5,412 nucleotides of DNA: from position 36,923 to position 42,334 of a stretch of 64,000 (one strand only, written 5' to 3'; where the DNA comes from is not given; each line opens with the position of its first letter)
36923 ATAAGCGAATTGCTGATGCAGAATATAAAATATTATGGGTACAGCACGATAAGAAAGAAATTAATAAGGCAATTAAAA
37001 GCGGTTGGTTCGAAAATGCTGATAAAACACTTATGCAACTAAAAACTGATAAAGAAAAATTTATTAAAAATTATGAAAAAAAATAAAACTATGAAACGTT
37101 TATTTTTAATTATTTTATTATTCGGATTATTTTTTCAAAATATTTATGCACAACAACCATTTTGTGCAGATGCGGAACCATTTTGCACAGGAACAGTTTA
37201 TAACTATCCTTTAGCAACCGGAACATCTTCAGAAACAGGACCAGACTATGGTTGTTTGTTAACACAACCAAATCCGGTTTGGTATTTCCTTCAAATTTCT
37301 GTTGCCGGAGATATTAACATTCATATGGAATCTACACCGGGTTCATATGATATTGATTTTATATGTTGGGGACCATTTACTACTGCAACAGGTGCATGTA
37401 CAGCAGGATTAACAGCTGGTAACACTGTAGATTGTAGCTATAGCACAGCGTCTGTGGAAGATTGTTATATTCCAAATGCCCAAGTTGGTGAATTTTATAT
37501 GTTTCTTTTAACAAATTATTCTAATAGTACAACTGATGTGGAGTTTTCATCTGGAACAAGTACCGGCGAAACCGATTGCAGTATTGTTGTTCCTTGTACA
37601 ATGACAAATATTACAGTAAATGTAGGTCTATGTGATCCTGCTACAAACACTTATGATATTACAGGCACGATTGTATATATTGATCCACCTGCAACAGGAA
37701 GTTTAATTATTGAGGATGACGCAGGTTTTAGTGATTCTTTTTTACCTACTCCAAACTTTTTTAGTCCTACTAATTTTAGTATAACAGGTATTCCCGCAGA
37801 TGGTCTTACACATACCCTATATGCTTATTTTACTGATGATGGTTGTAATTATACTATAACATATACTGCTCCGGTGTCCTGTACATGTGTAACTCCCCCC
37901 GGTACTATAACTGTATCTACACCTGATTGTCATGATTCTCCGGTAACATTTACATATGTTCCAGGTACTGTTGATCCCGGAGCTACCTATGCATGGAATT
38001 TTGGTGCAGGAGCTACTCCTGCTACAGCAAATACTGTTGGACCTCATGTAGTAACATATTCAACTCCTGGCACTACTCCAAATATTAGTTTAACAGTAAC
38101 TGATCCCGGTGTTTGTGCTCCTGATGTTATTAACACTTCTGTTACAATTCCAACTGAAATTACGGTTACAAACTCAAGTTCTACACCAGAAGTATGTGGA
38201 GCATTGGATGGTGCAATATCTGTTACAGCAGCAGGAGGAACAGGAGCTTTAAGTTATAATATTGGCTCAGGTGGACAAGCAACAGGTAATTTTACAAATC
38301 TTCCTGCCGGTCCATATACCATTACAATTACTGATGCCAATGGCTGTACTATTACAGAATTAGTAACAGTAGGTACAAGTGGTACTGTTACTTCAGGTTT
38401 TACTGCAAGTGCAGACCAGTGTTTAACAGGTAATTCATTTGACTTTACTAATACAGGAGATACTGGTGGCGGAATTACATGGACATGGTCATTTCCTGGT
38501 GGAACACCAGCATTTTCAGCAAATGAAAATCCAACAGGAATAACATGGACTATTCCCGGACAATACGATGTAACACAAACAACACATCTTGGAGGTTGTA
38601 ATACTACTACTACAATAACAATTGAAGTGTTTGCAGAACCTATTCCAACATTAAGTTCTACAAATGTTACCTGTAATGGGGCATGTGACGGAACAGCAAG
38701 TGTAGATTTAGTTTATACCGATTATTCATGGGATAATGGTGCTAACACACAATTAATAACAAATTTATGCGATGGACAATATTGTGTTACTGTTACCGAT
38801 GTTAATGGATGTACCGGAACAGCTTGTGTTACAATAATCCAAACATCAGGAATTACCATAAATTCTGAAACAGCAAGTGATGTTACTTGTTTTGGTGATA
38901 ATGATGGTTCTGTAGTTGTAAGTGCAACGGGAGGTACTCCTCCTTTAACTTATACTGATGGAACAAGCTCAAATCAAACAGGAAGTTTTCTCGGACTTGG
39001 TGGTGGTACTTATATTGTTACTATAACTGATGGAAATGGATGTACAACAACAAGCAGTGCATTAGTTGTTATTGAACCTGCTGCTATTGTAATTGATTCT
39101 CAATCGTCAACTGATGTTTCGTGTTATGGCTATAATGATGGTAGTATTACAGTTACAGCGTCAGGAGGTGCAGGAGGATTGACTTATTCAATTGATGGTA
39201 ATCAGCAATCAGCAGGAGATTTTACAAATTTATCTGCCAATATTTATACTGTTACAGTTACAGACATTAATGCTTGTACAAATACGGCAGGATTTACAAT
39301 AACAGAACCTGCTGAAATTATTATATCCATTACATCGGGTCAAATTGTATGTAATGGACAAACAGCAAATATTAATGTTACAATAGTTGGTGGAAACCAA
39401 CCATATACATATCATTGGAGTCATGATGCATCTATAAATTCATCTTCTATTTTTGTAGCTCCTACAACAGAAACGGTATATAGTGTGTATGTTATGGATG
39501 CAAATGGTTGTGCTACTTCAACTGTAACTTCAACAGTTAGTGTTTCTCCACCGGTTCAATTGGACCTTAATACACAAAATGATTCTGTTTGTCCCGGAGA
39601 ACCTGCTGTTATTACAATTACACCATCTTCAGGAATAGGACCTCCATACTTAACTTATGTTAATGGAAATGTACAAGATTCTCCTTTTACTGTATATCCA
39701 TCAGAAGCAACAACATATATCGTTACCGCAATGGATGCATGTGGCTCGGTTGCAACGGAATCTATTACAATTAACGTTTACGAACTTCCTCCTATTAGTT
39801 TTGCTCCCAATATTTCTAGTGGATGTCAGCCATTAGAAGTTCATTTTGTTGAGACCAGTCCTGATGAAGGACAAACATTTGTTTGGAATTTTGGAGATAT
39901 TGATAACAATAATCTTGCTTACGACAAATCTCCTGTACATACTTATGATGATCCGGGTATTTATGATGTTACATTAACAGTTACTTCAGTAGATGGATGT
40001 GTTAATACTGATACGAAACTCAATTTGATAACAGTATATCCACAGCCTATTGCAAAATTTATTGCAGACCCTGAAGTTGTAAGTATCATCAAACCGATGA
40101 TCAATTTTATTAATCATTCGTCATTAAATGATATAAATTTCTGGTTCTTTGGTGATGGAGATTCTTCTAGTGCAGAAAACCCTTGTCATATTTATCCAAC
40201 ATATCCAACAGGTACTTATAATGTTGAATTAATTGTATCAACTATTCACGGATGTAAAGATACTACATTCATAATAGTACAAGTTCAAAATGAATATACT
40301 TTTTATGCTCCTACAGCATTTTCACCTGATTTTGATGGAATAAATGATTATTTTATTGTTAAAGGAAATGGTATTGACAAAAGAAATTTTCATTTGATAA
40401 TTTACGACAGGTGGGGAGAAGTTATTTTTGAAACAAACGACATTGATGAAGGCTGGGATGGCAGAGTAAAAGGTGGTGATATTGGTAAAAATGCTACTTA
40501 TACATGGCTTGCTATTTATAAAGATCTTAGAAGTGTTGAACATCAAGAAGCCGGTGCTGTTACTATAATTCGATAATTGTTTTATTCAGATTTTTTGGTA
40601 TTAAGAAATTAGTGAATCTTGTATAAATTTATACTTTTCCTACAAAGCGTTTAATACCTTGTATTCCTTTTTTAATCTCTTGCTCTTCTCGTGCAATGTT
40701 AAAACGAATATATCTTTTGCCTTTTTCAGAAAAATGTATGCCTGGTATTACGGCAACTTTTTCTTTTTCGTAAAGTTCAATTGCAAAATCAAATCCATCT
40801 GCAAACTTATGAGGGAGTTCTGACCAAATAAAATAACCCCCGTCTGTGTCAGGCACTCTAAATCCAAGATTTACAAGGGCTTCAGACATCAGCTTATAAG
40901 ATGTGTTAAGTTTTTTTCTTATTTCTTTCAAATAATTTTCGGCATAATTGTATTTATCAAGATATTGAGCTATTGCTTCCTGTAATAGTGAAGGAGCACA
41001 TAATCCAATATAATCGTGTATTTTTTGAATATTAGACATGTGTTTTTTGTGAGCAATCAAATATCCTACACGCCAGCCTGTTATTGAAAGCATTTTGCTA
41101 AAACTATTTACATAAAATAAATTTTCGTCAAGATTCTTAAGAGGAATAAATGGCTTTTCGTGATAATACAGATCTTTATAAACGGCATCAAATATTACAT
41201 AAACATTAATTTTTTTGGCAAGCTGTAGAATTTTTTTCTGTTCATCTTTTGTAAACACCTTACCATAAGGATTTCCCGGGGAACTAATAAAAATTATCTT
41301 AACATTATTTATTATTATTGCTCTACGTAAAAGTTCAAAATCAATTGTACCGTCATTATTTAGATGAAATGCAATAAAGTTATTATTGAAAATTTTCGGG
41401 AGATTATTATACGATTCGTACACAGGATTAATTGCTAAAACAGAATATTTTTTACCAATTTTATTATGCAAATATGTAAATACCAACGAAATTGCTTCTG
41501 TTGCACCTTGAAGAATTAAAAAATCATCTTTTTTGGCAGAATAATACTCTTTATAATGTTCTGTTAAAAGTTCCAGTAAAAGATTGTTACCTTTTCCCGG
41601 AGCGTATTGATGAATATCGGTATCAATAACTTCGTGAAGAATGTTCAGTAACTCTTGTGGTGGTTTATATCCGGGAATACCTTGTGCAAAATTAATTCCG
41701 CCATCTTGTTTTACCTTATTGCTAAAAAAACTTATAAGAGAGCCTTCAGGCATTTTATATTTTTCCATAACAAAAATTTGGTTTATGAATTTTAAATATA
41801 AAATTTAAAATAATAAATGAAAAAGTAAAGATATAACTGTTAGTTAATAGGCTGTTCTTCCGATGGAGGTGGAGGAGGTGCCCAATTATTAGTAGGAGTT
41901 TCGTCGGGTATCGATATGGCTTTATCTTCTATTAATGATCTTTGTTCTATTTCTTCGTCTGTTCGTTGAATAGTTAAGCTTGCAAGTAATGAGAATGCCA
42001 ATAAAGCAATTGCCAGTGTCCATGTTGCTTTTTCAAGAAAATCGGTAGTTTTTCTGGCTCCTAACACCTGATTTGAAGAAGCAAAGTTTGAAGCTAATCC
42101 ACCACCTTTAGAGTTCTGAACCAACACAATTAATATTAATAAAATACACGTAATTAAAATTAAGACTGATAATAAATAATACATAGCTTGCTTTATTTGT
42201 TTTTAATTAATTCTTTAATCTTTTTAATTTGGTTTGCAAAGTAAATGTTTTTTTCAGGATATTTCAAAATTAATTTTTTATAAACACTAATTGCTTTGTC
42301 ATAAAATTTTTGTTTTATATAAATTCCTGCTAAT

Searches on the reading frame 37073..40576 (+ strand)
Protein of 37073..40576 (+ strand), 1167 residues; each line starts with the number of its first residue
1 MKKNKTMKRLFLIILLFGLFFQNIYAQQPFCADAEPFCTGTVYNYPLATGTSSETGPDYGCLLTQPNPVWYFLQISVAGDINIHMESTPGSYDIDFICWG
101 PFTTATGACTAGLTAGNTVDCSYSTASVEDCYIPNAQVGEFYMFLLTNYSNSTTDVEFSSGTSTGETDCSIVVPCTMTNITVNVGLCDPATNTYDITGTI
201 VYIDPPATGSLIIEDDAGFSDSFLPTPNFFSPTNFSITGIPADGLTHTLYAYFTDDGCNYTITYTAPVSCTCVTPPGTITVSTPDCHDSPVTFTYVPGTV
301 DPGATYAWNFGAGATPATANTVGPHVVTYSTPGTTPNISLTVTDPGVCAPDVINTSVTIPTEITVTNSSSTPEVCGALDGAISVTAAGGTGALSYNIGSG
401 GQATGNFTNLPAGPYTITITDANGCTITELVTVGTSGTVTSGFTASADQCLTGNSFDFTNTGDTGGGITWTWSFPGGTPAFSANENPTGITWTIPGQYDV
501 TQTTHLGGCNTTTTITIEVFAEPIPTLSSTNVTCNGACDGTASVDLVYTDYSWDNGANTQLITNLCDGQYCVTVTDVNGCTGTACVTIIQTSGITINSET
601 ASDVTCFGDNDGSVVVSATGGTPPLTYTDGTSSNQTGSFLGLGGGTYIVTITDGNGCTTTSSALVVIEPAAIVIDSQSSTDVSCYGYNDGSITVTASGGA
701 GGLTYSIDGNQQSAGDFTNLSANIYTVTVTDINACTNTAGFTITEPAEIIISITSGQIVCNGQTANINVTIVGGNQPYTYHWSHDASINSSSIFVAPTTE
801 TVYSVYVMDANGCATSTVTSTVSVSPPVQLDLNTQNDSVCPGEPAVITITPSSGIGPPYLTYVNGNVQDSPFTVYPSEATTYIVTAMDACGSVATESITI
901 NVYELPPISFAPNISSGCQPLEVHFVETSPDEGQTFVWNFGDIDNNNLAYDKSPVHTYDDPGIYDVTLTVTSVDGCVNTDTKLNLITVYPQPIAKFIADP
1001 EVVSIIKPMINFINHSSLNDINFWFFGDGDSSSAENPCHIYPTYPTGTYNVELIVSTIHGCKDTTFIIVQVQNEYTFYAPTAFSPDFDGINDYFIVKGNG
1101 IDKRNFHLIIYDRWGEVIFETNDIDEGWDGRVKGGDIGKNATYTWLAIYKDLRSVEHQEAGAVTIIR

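Call 7: search_protein_families(library=pfam, proteins=[window:37073-40576:+])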
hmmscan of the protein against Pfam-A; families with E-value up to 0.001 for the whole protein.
window:37073-40576:+ (1167 aa): 4 families
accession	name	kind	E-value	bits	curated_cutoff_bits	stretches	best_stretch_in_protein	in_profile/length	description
PF13573.12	SprB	-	2e-23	82.2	28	3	599-628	2-31/37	SprB repeat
PF18911.6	PKD_4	-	7.8e-22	77.6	27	2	928-981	28-78/85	PKD domain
PF13585.12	CHU_C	-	2e-13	50.7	27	1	1080-1151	4-74/86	CHU_C Type IX secretion signal domain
PF00801.26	PKD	-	3.7e-11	43.3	23.5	2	919-983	13-78/80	PKD domain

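Call 39: search_protein_families(library=ncbifam, proteins=[window:37073-40576:+], max_evalue=0.001)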
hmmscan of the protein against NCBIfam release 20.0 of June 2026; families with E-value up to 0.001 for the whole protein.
window:37073-40576:+ (1167 aa): 1 family
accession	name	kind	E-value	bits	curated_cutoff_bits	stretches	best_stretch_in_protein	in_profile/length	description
TIGR04131.1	Bac_Flav_CTERM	domain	1.6e-10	41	35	1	1079-1151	3-73/85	T9SS type B sorting domain-containing protein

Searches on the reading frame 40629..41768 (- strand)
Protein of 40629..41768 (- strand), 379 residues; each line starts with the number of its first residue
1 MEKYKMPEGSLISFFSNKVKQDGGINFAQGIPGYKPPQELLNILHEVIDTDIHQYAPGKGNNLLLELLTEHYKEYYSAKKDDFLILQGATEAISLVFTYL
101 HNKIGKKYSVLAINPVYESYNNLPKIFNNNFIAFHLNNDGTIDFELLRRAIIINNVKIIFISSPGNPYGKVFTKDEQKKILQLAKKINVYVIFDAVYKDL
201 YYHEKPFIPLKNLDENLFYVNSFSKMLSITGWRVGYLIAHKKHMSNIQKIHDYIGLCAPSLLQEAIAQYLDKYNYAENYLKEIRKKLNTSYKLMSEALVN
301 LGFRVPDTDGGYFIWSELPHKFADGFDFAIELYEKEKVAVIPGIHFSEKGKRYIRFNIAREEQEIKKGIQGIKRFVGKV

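Call 7: search_protein_families(library=pfam, proteins=[window:40629-41768:-])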
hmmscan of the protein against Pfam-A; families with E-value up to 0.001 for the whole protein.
window:40629-41768:- (379 aa): 3 families
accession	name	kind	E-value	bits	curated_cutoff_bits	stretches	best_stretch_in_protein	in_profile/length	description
PF00155.27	Aminotran_1_2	-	3.6e-51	174.9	19.7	1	25-371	4-360/361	Aminotransferase class I and II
PF00266.25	Aminotran_5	-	5.8e-05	22.7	21.5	1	70-247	50-221/371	Aminotransferase class-V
PF01053.26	Cys_Met_Meta_PP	-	0.00011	21.3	27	1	98-197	85-176/381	Cys/Met metabolism PLP-dependent enzyme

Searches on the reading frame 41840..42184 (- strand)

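Call 17: search_protein_families(library=pfam, proteins=[window:41840-42184:-], max_evalue=0.00001)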
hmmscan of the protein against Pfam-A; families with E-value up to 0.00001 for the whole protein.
window:41840-42184:- (114 aa): 1 family
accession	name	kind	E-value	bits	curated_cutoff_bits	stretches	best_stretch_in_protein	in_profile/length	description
PF03840.19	SecG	-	1.7e-19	70.1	29.2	1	4-70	1-69/70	Preprotein translocase SecG subunit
